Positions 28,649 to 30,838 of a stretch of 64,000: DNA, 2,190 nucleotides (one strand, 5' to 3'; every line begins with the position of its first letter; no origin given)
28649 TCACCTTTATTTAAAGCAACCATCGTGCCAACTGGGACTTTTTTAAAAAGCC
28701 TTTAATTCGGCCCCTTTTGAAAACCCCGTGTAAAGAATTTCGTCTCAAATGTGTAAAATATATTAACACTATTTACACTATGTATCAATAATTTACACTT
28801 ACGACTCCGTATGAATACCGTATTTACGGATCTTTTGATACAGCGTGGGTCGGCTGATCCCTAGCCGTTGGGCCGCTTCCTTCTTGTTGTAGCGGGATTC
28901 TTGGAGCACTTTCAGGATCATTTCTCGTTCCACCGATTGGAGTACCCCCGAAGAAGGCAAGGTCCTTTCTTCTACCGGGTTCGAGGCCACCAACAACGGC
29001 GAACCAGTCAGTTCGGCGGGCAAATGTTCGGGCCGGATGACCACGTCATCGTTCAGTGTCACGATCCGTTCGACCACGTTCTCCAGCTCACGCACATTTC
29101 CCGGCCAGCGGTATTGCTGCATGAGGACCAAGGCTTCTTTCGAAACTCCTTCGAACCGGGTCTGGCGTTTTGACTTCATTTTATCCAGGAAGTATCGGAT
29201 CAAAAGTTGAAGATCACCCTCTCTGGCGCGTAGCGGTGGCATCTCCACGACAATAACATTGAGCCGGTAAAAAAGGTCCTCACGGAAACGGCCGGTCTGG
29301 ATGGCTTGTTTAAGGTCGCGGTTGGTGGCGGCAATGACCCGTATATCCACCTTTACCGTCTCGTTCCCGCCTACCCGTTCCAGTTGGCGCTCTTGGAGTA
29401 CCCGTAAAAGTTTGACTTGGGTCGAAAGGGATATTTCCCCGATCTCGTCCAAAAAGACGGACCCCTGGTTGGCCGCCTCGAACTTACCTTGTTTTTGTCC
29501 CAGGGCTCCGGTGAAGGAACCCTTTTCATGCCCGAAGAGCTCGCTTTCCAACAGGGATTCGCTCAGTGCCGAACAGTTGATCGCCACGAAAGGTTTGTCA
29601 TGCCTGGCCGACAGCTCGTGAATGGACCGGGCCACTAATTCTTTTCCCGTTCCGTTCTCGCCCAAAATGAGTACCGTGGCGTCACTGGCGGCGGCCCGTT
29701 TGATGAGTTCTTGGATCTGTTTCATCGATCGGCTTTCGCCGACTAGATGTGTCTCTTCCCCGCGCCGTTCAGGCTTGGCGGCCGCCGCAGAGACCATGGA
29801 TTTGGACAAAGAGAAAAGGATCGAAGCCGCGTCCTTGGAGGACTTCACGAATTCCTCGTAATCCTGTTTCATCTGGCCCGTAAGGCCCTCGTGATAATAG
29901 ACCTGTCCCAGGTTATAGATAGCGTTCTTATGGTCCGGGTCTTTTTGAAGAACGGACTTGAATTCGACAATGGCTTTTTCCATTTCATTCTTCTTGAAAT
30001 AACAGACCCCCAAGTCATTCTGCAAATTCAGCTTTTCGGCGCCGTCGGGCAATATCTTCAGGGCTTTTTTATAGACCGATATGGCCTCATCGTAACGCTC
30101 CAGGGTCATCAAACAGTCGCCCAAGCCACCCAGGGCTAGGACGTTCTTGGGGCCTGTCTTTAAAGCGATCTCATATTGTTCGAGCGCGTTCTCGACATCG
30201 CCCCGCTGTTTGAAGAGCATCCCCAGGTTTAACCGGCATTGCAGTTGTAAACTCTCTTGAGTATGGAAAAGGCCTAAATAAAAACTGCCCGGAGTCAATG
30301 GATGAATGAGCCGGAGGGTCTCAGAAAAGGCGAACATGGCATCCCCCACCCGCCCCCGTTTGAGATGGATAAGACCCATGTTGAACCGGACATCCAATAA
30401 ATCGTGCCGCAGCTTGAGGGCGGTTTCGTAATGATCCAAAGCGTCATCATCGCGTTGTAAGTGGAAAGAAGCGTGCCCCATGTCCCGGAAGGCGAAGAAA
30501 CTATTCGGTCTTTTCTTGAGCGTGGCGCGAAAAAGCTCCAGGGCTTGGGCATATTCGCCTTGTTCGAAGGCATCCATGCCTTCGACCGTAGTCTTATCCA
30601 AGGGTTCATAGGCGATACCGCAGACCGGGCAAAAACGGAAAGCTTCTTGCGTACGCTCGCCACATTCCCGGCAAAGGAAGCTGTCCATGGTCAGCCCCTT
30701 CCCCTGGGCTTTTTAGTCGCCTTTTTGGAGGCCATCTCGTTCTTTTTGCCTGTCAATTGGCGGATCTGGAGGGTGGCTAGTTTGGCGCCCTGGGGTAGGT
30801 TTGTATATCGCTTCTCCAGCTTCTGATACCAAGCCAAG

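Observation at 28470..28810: Complete sigma-54 regulatory module: activator gene, then GTGTAAA repeat enhancer, then perfect -24/-12 promoter, then leader hairpin, then glycan-initiation operon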

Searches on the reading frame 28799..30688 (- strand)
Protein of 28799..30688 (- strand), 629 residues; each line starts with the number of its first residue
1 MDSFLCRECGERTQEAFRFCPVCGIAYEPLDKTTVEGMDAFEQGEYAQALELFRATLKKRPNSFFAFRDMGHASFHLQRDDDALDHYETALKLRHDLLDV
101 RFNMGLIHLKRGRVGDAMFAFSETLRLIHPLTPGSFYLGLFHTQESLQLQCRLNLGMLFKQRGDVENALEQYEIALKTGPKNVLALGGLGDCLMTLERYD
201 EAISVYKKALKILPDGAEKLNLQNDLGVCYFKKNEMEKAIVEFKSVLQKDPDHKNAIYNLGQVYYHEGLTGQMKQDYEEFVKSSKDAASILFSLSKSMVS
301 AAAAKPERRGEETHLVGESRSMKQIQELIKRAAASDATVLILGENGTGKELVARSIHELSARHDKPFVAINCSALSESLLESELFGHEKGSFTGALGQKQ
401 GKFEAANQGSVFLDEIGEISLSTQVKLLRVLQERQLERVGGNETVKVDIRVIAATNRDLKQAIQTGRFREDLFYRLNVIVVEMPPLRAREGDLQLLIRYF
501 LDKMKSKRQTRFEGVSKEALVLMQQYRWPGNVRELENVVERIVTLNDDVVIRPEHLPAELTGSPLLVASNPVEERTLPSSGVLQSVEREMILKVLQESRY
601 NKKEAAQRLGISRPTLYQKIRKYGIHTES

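Call 6: search_protein_families(library=pfam, proteins=[window:28799-30688:-])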
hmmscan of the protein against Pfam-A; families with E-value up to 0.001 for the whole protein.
window:28799-30688:- (629 aa): 32 families (the best 25 are shown)
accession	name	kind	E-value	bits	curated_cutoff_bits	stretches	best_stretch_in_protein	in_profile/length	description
PF00158.32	Sigma54_activat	-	3.1e-73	245.4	20.2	1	315-481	1-167/168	Sigma-54 interaction domain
PF07719.23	TPR_2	-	3.1e-32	108.4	27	1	185-215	3-33/34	Tetratricopeptide repeat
PF00515.34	TPR_1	-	2e-31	106.9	27.8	2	184-215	2-33/34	Tetratricopeptide repeat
PF13414.12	TPR_11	-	2e-28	98.3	26.8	2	230-266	4-40/42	TPR repeat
PF13432.12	TPR_16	-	4.5e-27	94.5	32.7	2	153-216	1-64/65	Tetratricopeptide repeat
PF25601.1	AAA_lid_14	-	2.4e-25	88.6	27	1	487-562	1-76/87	AAA+ ATPase lid domain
PF14559.12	TPR_19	-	7.5e-22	77.9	25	2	161-218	3-60/68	Tetratricopeptide repeat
PF14532.12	Sigma54_activ_2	-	1.9e-21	77.2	25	1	316-486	1-138/138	Sigma-54 interaction domain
PF13428.12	TPR_14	-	3.9e-20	70.7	23.5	0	151-191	3-43/44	Tetratricopeptide repeat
PF13424.12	TPR_12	-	1.1e-18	67.6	30.1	1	185-247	5-72/77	Tetratricopeptide repeat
PF13181.12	TPR_8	-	4.1e-18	64.4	25.7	1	187-212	5-30/34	Tetratricopeptide repeat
PF13174.12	TPR_6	-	5.6e-17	61.6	26.3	0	226-253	6-33/33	Tetratricopeptide repeat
PF02954.25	HTH_8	-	4.6e-15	55.5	22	1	584-623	3-42/42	Bacterial regulatory protein, Fis family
PF13176.12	TPR_7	-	4.1e-14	51.8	27.9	1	185-215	1-31/36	Tetratricopeptide repeat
PF13431.12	TPR_17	-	6.8e-12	45.1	24.4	0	243-270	2-29/34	Tetratricopeptide repeat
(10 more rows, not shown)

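Call 7: search_protein_families(library=ncbifam, proteins=[window:28799-30688:-])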
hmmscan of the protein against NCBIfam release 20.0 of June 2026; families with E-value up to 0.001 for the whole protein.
window:28799-30688:- (629 aa): 60 families (the best 25 are shown)
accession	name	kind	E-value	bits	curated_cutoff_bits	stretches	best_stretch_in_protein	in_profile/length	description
TIGR01817.1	nifA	equivalog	6.6e-114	381.6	528.85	1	298-569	180-453/534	nif-specific transcriptional activator NifA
NF041552.1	TF_PrdR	equivalog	4.2e-109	365.5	795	1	307-624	261-577/577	sigma-54 dependent transcriptional regulator PrdR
NF008469.0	PRK11361.1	equivalog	1.4e-108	363.5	714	1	312-626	142-457/461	acetoacetate metabolism transcriptional regulator AtoC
TIGR02915.1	PEP_resp_reg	equivalog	1.6e-106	356.8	502.6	1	311-625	137-444/445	PEP-CTERM-box response regulator transcription factor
NF003451.0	PRK05022.1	equivalog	5.8e-103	345.3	476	1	301-626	178-511/512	nitric oxide reductase transcriptional regulator NorR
NF038308.1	RNA_repair_RtcR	equivalog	1.1e-101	341.4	650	1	309-625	176-518/530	RNA repair transcriptional activator RtcR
TIGR01818.1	ntrC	equivalog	6.9e-101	338.3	558.6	1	303-622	124-462/463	nitrogen regulation protein NR(I)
NF007689.0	PRK10365.1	equivalog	6.5e-96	321.8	760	1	304-620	130-439/441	sigma-54-dependent response regulator transcription factor ZraR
NF050807.1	TransRegFlbDCaul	equivalog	7.9e-96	321.6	750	1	311-623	116-438/454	sigma-54-dependent transcriptional regulator FlbD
TIGR02329.1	propionate_PrpR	equivalog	2.4e-94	316.9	499.2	1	301-621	200-525/526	propionate catabolism operon regulatory protein PrpR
NF041906.1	V4R_TF_MobR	exception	2.2e-93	313.6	999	1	314-623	233-544/544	phenol degradation transcriptional regulator MobR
NF011958.0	PRK15429.1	equivalog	1.8e-90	304.5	830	1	313-628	379-689/692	formate hydrogenlyase transcriptional activator FlhA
TIGR02974.1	phageshock_pspF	equivalog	3e-90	302.8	443.55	1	315-545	1-232/336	phage shock protein operon transcriptional activator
NF011953.0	PRK15424.1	equivalog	2.6e-89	300.3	703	1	297-622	203-533/538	propionate catabolism operon regulatory protein PrpR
NF041946.1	LuxO_transreg_Vib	equivalog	4.7e-84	282.8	800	1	307-623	127-460/463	quorum-sensing sigma-54 dependent transcriptional regulator LuxO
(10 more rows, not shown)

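Call 10: find_related_loci(query=window:28799-30688:-, collection=genome_contigs, flank=5000)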
Query window:28799-30688:- (629 aa) in genome_contigs; peptide patterns used: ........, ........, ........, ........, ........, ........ (x = any residue, [..] = any of these).
126 stretches matched a pattern; 41 encode a relative of the query (tblastn E <= 1e-3); 41 distinct loci.
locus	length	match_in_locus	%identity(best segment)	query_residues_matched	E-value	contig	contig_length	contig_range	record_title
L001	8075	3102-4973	73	1-625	0e+0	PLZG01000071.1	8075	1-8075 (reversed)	MAG: candidate division FCPU426 bacterium isolate palsa_1180 73.20120700_P3D.179_contig_124475, whole genome shotgun seq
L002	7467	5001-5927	51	314-625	2e-95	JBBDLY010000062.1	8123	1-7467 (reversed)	MAG: Pirellulales bacterium isolate LejiaA_61_12 Lejia_A_12113_length_8123_cov_6, whole genome shotgun sequence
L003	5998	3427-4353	51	314-625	3e-95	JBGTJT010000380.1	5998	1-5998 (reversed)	MAG: Pirellulales bacterium isolate JTS-RE296 k141_3889808, whole genome shotgun sequence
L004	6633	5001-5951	52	307-625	3e-94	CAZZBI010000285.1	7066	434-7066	MAG TPA_asm: uncultured Pirellulaceae bacterium isolate binchicken_co311_229 genome assembly, contig: NODE_16088_length_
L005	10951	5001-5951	52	307-625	4e-94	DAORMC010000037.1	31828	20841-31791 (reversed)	MAG TPA_asm: Pirellulaceae bacterium isolate AMR_MDS_5483 NODE_762_length_31828_cov_4.331665, whole genome shotgun seque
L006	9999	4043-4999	53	307-625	1e-93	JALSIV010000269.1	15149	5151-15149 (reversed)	MAG: Pirellulaceae bacterium isolate 354-166_metabat2_scaf2bin.049 354-166_scaffold_3876_c1, whole genome shotgun sequen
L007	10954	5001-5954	51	315-625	4e-93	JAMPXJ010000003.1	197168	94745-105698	MAG: Oligoflexia bacterium isolate R2F_R2FSRR_metabat.28 R2F_C27, whole genome shotgun sequence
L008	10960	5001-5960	49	315-629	1e-92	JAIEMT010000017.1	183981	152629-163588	MAG: bacterium isolate co.spades.CONCOCT.2.5kb_126 c_000000000002, whole genome shotgun sequence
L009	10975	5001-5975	48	315-628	3e-91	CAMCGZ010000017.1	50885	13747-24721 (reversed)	MAG: Bdellovibrio sp. ZAP7 isolate MsE-30jul19-120 genome assembly, contig: MsE-30jul19-C831, whole genome shotgun seque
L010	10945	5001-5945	51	310-625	3e-91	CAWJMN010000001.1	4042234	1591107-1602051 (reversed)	MAG: uncultured Planctomycetaceae bacterium isolate MFD02832.bin.1.28 genome assembly, contig: contig_4673, whole genome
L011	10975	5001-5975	48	315-628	3e-90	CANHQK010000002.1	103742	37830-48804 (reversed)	MAG: Bdellovibrionales bacterium isolate RE-26jul17-3 genome assembly, contig: RE-26jul17-C165, whole genome shotgun seq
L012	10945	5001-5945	50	310-625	3e-90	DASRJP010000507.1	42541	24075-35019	MAG TPA_asm: Pirellulaceae bacterium isolate SMAG_U10139 k141_843715, whole genome shotgun sequence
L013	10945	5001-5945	50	310-625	2e-90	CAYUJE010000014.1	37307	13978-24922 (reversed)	MAG TPA_asm: uncultured Pirellulaceae bacterium isolate SRP150892_co2_125 genome assembly, contig: NODE_1317_length_3730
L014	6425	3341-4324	48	315-625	7e-90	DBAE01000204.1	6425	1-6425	MAG TPA_asm: Bacteriovoracaceae bacterium UBA1018 UBA1018_contig_2640, whole genome shotgun sequence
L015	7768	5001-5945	52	310-623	8e-90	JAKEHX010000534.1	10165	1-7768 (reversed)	MAG: Planctomycetaceae bacterium isolate PMV_8.31_sub PMV_8.31_sub.k101_733727, whole genome shotgun sequence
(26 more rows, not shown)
